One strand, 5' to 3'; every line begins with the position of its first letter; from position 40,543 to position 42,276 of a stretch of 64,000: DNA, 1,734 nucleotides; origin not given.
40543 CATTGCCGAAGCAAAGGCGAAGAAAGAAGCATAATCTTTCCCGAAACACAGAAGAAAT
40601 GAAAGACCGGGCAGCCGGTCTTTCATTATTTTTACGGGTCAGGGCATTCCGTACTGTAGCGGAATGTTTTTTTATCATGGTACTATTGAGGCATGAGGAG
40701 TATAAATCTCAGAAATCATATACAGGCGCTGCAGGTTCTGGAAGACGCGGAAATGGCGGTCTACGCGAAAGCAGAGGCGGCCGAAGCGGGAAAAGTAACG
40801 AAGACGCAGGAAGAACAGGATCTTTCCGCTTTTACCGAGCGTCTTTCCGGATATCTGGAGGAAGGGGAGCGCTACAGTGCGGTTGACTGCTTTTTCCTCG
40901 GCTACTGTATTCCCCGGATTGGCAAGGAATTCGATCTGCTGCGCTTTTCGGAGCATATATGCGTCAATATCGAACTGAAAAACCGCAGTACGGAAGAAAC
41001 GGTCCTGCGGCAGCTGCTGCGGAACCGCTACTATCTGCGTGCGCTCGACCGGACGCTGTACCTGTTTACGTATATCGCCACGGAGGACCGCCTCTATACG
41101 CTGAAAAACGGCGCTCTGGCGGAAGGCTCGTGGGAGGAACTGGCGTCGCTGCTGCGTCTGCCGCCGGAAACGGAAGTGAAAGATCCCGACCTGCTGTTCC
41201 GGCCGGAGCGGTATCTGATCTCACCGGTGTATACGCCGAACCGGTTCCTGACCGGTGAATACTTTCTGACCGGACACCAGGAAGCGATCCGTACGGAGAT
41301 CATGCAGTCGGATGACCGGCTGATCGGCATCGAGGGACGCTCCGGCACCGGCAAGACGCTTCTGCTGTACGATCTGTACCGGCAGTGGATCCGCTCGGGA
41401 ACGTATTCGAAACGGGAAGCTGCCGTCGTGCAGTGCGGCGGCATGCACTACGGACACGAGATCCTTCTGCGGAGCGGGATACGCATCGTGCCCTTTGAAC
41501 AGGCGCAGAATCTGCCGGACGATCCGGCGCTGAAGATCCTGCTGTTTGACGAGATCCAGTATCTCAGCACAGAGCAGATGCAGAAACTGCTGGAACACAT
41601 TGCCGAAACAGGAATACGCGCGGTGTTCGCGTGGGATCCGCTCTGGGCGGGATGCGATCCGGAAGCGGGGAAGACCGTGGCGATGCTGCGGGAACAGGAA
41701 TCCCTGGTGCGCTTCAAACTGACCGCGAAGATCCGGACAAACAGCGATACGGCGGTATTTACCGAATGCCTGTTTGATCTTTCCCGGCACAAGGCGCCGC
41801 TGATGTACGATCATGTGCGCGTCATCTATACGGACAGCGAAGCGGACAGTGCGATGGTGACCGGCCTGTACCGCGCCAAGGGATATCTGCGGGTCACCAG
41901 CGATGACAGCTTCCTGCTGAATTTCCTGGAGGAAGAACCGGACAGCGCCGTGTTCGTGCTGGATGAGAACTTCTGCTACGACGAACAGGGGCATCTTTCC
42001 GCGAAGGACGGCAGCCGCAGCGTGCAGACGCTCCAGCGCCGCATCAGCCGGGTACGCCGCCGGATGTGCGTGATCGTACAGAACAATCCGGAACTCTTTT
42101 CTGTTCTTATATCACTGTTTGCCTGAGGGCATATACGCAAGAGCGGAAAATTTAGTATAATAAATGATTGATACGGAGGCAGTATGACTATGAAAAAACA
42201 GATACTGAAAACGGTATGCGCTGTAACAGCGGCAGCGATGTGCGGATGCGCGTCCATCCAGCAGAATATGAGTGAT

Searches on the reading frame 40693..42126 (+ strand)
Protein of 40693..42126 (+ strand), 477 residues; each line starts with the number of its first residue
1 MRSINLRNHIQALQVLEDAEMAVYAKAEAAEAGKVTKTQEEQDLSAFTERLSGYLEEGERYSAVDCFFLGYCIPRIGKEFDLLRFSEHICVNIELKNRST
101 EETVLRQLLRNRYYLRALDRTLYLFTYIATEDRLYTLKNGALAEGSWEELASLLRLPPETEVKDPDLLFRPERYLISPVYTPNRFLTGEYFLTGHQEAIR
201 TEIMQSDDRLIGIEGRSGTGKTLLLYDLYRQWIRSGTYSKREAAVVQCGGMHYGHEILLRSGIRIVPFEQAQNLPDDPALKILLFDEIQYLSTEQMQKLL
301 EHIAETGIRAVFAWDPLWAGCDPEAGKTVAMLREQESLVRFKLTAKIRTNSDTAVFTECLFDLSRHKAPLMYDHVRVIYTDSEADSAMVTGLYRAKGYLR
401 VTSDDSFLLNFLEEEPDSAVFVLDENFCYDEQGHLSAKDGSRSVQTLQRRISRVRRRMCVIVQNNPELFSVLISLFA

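Call 5: search_protein_families(library=pfam, proteins=[window:40693-42126:+])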
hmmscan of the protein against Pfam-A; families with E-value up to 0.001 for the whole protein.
window:40693-42126:+ (477 aa): 2 families
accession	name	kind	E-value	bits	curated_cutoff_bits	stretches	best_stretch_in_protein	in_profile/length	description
PF13604.12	AAA_30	-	1.1e-09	38.8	27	1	192-349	2-156/191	AAA domain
PF13401.12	AAA_22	-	0.00023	21.9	27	0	207-316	4-124/130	AAA domain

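Call 6: search_protein_families(library=ncbifam, proteins=[window:40693-42126:+])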
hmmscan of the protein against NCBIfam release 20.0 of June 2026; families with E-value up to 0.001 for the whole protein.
window:40693-42126:+ (477 aa): 0 families
